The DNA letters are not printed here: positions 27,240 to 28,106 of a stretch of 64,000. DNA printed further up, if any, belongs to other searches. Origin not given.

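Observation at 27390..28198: Candidate cognate substrate of exosortase XrtF: a 60-aa mini-protein with a PEP-CTERM-like tail directly upstream of xrtF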

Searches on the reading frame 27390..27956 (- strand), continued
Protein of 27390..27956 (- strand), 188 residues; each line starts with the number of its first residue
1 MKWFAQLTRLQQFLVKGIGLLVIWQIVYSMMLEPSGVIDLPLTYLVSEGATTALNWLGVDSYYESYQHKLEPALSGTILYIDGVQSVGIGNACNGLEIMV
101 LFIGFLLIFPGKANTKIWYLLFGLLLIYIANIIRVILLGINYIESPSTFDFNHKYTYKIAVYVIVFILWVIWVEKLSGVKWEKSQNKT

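Call 28: search_protein_families(library=ncbifam, proteins=[L048:3923-4519:+, L052:3932-4513:+, L055:3704-4315:+, L069:3920-4516:+, L071:3923-4513:+, L075:3965-4510:+, L076:2179-2775:+, L080:2137-2778:+, L084:3911-4510:+, L085:3920-4516:+], max_evalue=1e-15)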
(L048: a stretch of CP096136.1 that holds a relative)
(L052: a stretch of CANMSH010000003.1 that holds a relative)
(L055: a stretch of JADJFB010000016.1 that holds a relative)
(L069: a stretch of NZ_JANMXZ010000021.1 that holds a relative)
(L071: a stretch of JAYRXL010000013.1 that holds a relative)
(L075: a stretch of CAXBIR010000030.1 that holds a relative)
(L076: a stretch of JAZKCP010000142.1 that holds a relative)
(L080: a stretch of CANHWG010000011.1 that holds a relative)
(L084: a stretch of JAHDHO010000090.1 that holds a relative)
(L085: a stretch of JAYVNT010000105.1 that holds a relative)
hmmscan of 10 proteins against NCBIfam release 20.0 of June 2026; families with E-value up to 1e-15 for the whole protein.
L048:3923-4519:+ (198 aa): 2 families
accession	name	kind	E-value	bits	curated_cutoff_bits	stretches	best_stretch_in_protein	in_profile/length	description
TIGR04128.1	exoso_Fjoh_1448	exception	2.3e-64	216.8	90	1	18-189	2-173/174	exosortase family protein XrtF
NF046081.1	exosort_XrtX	exception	2e-30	105.9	170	1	23-189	3-163/168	exosortase X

L052:3932-4513:+ (193 aa): 2 families
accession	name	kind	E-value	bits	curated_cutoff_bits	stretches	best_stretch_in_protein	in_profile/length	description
TIGR04128.1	exoso_Fjoh_1448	exception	1.4e-58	197.9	90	1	14-187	2-173/174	exosortase family protein XrtF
NF046081.1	exosort_XrtX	exception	2.4e-31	108.9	170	1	18-190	2-166/168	exosortase X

L055:3704-4315:+ (203 aa): 3 families
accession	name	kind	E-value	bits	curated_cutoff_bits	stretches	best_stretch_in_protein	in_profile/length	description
NF046081.1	exosort_XrtX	exception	2.2e-53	180.6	170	1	34-197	3-164/168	exosortase X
TIGR04128.1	exoso_Fjoh_1448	exception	3.4e-21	76.2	90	1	35-196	8-173/174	exosortase family protein XrtF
TIGR04177.1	exosort_XrtH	exception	8.6e-16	58.3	86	0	105-196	65-156/158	exosortase H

L069:3920-4516:+ (198 aa): 2 families
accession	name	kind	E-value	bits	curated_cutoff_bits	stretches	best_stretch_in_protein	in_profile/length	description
TIGR04128.1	exoso_Fjoh_1448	exception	2.2e-68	229.9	90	1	18-189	2-173/174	exosortase family protein XrtF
NF046081.1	exosort_XrtX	exception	5.4e-32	111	170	1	23-191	3-165/168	exosortase X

L071:3923-4513:+ (196 aa): 2 families
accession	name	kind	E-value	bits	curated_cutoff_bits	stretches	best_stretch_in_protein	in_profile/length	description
TIGR04128.1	exoso_Fjoh_1448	exception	4.9e-66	222.2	90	1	20-191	2-173/174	exosortase family protein XrtF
NF046081.1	exosort_XrtX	exception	3.9e-32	111.5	170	1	25-194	3-166/168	exosortase X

L075:3965-4510:+ (181 aa): 2 families
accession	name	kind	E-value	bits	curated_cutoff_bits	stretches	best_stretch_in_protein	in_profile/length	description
TIGR04128.1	exoso_Fjoh_1448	exception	2e-62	210.5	90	1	4-177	2-173/174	exosortase family protein XrtF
NF046081.1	exosort_XrtX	exception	3e-32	111.8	170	1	8-180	2-166/168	exosortase X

L076:2179-2775:+ (198 aa): 2 families
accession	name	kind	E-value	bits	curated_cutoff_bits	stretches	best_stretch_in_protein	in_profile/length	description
TIGR04128.1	exoso_Fjoh_1448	exception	2.8e-69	232.8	90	1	18-189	2-173/174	exosortase family protein XrtF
NF046081.1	exosort_XrtX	exception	3.5e-33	114.9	170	1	23-191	3-165/168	exosortase X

L080:2137-2778:+ (213 aa): 2 families
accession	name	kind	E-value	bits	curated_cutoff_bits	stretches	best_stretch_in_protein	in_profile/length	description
TIGR04128.1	exoso_Fjoh_1448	exception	2e-68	230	90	1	33-204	2-173/174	exosortase family protein XrtF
NF046081.1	exosort_XrtX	exception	7.9e-32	110.5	170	1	38-206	3-165/168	exosortase X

L084:3911-4510:+ (199 aa): 2 families
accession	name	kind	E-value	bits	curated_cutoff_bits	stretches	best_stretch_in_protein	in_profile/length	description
TIGR04128.1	exoso_Fjoh_1448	exception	6.7e-61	205.5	90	1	22-195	2-173/174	exosortase family protein XrtF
NF046081.1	exosort_XrtX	exception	2.1e-31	109.1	170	1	26-197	2-165/168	exosortase X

L085:3920-4516:+ (198 aa): 2 families
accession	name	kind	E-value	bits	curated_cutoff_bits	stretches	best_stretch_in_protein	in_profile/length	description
TIGR04128.1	exoso_Fjoh_1448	exception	1.4e-68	230.5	90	1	18-189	2-173/174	exosortase family protein XrtF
NF046081.1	exosort_XrtX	exception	1.5e-31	109.5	170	1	23-191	3-165/168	exosortase X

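Call 29: search_protein_families(library=ncbifam, proteins=[L002:4040-4612:+, L008:3998-4564:+, L009:3953-4501:+, L015:3989-4510:+, L016:3941-4516:+, L020:3923-4504:+, L022:3890-4513:+, L035:3743-4303:+, L051:3971-4525:+, L070:3911-4480:+], max_evalue=1e-15)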
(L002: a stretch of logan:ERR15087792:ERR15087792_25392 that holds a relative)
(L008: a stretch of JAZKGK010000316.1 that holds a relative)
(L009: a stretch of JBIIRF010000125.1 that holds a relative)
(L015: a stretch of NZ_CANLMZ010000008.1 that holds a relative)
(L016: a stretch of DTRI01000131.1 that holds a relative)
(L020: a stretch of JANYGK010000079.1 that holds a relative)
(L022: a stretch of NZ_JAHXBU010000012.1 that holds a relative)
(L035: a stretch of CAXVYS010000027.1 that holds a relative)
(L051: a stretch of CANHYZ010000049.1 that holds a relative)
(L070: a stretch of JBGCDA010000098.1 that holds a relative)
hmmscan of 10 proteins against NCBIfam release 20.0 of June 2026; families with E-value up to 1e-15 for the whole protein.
L002:4040-4612:+ (190 aa): 2 families
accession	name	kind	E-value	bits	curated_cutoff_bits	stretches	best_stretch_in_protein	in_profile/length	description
NF046081.1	exosort_XrtX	exception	8.1e-50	169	170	1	15-182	5-164/168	exosortase X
TIGR04128.1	exoso_Fjoh_1448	exception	9.2e-25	87.8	90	1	11-181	5-173/174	exosortase family protein XrtF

L008:3998-4564:+ (188 aa): 3 families
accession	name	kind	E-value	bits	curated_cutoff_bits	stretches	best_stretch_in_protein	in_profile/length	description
NF046081.1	exosort_XrtX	exception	9.6e-64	214.3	170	1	11-171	2-164/168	exosortase X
TIGR04128.1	exoso_Fjoh_1448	exception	6.6e-26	91.6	90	1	7-170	2-173/174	exosortase family protein XrtF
NF046083.1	exosort_XrtY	exception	1.3e-20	74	160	1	44-166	48-168/168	exosortase Y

L009:3953-4501:+ (182 aa): 3 families
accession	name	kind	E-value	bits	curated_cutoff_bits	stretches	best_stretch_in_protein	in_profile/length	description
NF046081.1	exosort_XrtX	exception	4.7e-63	212.1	170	1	12-176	2-165/168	exosortase X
TIGR04128.1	exoso_Fjoh_1448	exception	4.1e-30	105.2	90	1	13-174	7-173/174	exosortase family protein XrtF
NF046083.1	exosort_XrtY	exception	2.5e-17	63.3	160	1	32-170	35-168/168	exosortase Y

L015:3989-4510:+ (173 aa): 3 families
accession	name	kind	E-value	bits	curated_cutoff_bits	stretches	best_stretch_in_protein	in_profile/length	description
NF046081.1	exosort_XrtX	exception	6.3e-56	188.9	170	1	7-163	2-164/168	exosortase X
TIGR04128.1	exoso_Fjoh_1448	exception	8.2e-24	84.7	90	1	3-162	2-173/174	exosortase family protein XrtF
NF046083.1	exosort_XrtY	exception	2.3e-20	73.2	160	1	36-158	47-168/168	exosortase Y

L016:3941-4516:+ (191 aa): 4 families
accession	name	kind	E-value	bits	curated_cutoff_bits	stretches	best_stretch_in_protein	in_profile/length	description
NF046081.1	exosort_XrtX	exception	7.2e-56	188.7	170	1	19-185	1-164/168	exosortase X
TIGR04128.1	exoso_Fjoh_1448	exception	3.6e-24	85.9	90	1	19-183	5-172/174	exosortase family protein XrtF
NF046083.1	exosort_XrtY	exception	1.4e-16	60.8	160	1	54-180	49-168/168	exosortase Y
TIGR04178.1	exo_archaeo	signature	3.2e-16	59.4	23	1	95-181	2-95/97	exosortase/archaeosortase family protein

L020:3923-4504:+ (193 aa): 2 families
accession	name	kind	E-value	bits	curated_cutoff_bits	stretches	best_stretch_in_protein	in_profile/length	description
NF046081.1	exosort_XrtX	exception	8.4e-51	172.2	170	1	29-192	6-167/168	exosortase X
TIGR04128.1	exoso_Fjoh_1448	exception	2e-21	76.9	90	1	27-188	8-173/174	exosortase family protein XrtF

L022:3890-4513:+ (207 aa): 2 families
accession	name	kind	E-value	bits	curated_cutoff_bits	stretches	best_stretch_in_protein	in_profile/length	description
NF046081.1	exosort_XrtX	exception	1.3e-50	171.6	170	1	33-197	2-165/168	exosortase X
TIGR04128.1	exoso_Fjoh_1448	exception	1.7e-25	90.2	90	1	30-194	3-172/174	exosortase family protein XrtF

L035:3743-4303:+ (186 aa): 3 families
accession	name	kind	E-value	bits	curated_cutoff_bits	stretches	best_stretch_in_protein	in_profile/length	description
NF046081.1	exosort_XrtX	exception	2.4e-51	174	170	1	24-184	6-164/168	exosortase X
TIGR04128.1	exoso_Fjoh_1448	exception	4.5e-23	82.3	90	1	23-183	9-173/174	exosortase family protein XrtF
TIGR04178.1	exo_archaeo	signature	6.8e-16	58.3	23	1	95-179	3-94/97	exosortase/archaeosortase family protein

L051:3971-4525:+ (184 aa): 2 families
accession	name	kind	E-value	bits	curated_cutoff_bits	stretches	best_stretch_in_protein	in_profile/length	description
NF046081.1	exosort_XrtX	exception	1.1e-51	175.1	170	1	10-177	2-165/168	exosortase X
TIGR04128.1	exoso_Fjoh_1448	exception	2.4e-25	89.7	90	1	11-175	7-173/174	exosortase family protein XrtF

L070:3911-4480:+ (189 aa): 2 families
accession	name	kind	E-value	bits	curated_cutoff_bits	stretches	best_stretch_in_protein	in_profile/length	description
NF046081.1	exosort_XrtX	exception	2.8e-50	170.5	170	1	19-186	2-165/168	exosortase X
TIGR04128.1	exoso_Fjoh_1448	exception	1.8e-27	96.7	90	1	22-185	13-174/174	exosortase family protein XrtF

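Call 32: search_protein_families(library=ncbifam, proteins=[L002:4591-5085:+, L001:6530-7030:+, L005:4985-5494:+, L008:4548-5042:+, L009:4498-4995:+, L035:4300-4779:+, L051:4526-5062:+, L069:4467-4955:+, L075:4504-4938:+], max_evalue=1)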
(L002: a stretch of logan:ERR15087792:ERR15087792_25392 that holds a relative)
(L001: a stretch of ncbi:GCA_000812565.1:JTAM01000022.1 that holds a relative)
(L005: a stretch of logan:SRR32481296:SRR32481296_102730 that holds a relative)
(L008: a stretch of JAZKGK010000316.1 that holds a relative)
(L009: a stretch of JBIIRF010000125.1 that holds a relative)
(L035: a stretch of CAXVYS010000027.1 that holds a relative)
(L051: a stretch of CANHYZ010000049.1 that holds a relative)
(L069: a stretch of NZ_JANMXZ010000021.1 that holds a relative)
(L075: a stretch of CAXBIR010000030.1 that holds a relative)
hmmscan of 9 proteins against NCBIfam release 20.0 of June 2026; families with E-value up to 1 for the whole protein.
L002:4591-5085:+ (164 aa): 1 family
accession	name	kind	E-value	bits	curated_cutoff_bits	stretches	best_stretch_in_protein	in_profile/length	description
NF046082.1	assoc_w_XrtX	equivalog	0.0016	18.1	75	1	65-154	57-145/147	XrtX-associated membrane protein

L001:6530-7030:+ (166 aa): 1 family
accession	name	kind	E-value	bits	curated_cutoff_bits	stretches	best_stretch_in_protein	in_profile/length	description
NF046082.1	assoc_w_XrtX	equivalog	0.053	13.2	75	1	62-150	58-146/147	XrtX-associated membrane protein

L005:4985-5494:+ (169 aa): 3 families
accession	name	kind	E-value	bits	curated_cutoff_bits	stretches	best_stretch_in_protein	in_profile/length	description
NF046082.1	assoc_w_XrtX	equivalog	1.7e-10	40.8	75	1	66-160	51-145/147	XrtX-associated membrane protein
TIGR01218.1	Gpos_tandem_5TM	subfamily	0.014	15.1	35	1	69-119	140-190/208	tandem five-TM protein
NF041871.1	Wzx_EPS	equivalog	0.054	12.2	800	1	74-129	320-374/492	exopolysaccharide biosynthesis flippase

L008:4548-5042:+ (164 aa): 2 families
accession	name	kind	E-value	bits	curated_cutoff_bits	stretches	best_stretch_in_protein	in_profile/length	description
NF046082.1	assoc_w_XrtX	equivalog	1.8e-11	44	75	1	13-155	7-147/147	XrtX-associated membrane protein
NF047874.1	MASE3_PAS_HK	subfamily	0.76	8.5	560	1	29-155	53-166/655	MASE3 domain-containing sensor histidine kinase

L009:4498-4995:+ (165 aa): 1 family
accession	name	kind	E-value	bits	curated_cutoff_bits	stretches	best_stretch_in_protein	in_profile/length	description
NF046082.1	assoc_w_XrtX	equivalog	9.9e-11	41.6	75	1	13-158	3-146/147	XrtX-associated membrane protein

L035:4300-4779:+ (159 aa): 1 family
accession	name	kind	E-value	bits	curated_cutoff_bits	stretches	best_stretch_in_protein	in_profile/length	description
NF046082.1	assoc_w_XrtX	equivalog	2.9e-08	33.5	75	1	6-146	6-142/147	XrtX-associated membrane protein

L051:4526-5062:+ (178 aa): 3 families
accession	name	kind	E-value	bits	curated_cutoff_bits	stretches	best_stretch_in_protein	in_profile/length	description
NF046082.1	assoc_w_XrtX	equivalog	3e-13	49.7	75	2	82-172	56-146/147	XrtX-associated membrane protein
NF040909.1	OadG_rel_small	subfamily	0.21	11.7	25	1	82-101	7-26/37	OadG-related small transporter subunit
NF009237.0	PRK12587.1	equivalog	0.39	10.7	158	0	115-140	5-30/118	Na+/H+ antiporter subunit G1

L069:4467-4955:+ (162 aa): 2 families
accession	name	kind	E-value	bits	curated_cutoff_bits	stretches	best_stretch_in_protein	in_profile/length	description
TIGR04127.1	flavo_near_exo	equivalog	4e-47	159.8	35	1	22-153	4-135/136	exosortase F system-associated membrane protein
NF046082.1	assoc_w_XrtX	equivalog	0.095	12.4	75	1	76-150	71-146/147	XrtX-associated membrane protein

L075:4504-4938:+ (144 aa): 3 families
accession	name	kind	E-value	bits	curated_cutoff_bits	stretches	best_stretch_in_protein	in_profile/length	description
TIGR04127.1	flavo_near_exo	equivalog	5.6e-42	143.1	35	1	7-140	1-134/136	exosortase F system-associated membrane protein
NF002704.0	PRK02507.1-2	equivalog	0.0076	15.3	570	1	3-43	183-223/410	proton extrusion protein PcxA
NF046082.1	assoc_w_XrtX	equivalog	0.62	9.8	75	0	9-138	5-146/147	XrtX-associated membrane protein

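Call 58: search_solved_structures(query=A1, max_evalue=1)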
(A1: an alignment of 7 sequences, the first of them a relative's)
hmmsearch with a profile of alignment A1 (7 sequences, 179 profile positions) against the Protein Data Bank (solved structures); distinct sequences matched with E-value up to 1: 0.

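Call 70: search_protein_families(library=pfam, proteins=[L001:5160-5759:+, L005:3616-4215:+, L006:1835-2434:+, L008:3056-3655:+, L009:2900-3499:+, L016:3073-3672:+, L018:351-950:+, L019:2240-2839:+, L022:3123-3722:+, L028:3022-3621:+], max_evalue=0.001)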
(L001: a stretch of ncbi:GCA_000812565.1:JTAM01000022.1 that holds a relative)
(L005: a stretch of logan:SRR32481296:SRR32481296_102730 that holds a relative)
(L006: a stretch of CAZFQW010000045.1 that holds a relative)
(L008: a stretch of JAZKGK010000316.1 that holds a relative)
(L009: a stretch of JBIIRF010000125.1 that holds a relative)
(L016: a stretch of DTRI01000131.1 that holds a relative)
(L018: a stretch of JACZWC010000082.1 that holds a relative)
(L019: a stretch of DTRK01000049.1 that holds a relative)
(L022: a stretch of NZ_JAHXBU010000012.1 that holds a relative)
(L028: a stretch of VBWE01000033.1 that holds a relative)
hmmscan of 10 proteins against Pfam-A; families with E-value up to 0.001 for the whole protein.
L001:5160-5759:+ (200 aa): 0 families

L005:3616-4215:+ (200 aa): 2 families
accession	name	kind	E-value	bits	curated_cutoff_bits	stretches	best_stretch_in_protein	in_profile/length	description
PF19081.6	Ig_7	-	4e-11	43.5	27.3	1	2-39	45-82/84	Ig-like domain CHU_C associated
PF18962.6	Por_Secre_tail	-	7.7e-11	42.6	27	1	122-190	3-67/75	Secretion system C-terminal sorting domain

L006:1835-2434:+ (200 aa): 1 family
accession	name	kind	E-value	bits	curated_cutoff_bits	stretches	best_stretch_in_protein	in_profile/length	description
PF18962.6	Por_Secre_tail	-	0.0001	22.9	27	1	131-197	7-72/75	Secretion system C-terminal sorting domain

L008:3056-3655:+ (200 aa): 1 family
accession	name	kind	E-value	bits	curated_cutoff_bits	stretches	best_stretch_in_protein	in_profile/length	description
PF18962.6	Por_Secre_tail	-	1.9e-10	41.3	27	1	123-198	1-75/75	Secretion system C-terminal sorting domain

L009:2900-3499:+ (200 aa): 2 families
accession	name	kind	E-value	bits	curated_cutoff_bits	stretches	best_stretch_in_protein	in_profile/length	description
PF19408.5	PKD_6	-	3.3e-21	75.9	25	1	20-99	4-80/82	PKD-like domain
PF18962.6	Por_Secre_tail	-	1.2e-12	48.3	27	1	123-193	1-69/75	Secretion system C-terminal sorting domain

L016:3073-3672:+ (200 aa): 5 families
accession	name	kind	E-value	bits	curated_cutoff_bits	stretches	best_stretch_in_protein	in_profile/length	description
PF00801.26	PKD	-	2.8e-14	53.3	23.5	1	32-103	1-77/80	PKD domain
PF18911.6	PKD_4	-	2.6e-12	47.1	27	1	42-102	14-80/85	PKD domain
PF18962.6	Por_Secre_tail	-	7.6e-10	39.4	27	1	132-199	8-74/75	Secretion system C-terminal sorting domain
PF11589.14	DUF3244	-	0.00031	21.1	25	1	130-195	27-91/96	Domain of unknown function (DUF3244)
PF18981.6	InlK_D3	-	0.00048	20.6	25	0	81-106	48-73/75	Internalin K domain (D3/D4)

L018:351-950:+ (200 aa): 3 families
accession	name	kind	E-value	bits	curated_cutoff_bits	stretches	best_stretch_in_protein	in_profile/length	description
PF00801.26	PKD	-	4.3e-12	46.3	23.5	1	32-106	1-80/80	PKD domain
PF18911.6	PKD_4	-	1e-11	45.2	27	1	40-104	12-82/85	PKD domain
PF18962.6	Por_Secre_tail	-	2.8e-09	37.6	27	1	132-199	8-74/75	Secretion system C-terminal sorting domain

L019:2240-2839:+ (200 aa): 3 families
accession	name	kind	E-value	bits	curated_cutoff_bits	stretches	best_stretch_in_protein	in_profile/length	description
PF18911.6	PKD_4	-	1.8e-09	37.9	27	1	47-104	25-82/85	PKD domain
PF00801.26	PKD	-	6.3e-09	36.2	23.5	1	38-104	9-79/80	PKD domain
PF18962.6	Por_Secre_tail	-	0.00011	22.8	27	1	136-199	12-74/75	Secretion system C-terminal sorting domain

L022:3123-3722:+ (200 aa): 3 families
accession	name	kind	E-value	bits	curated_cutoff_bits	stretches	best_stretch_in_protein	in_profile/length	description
PF18962.6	Por_Secre_tail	-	2.3e-15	57.1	27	1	124-193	1-69/75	Secretion system C-terminal sorting domain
PF19081.6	Ig_7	-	1.7e-09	38.3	27.3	1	5-42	44-82/84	Ig-like domain CHU_C associated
PF06832.18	BiPBP_C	-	0.0002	21.6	26.8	1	52-99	32-83/90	Penicillin-Binding Protein C-terminus Family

L028:3022-3621:+ (200 aa): 1 family
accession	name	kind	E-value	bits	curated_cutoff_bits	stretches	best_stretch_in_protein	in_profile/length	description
PF18962.6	Por_Secre_tail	-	1.2e-05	26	27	1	143-198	18-73/75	Secretion system C-terminal sorting domain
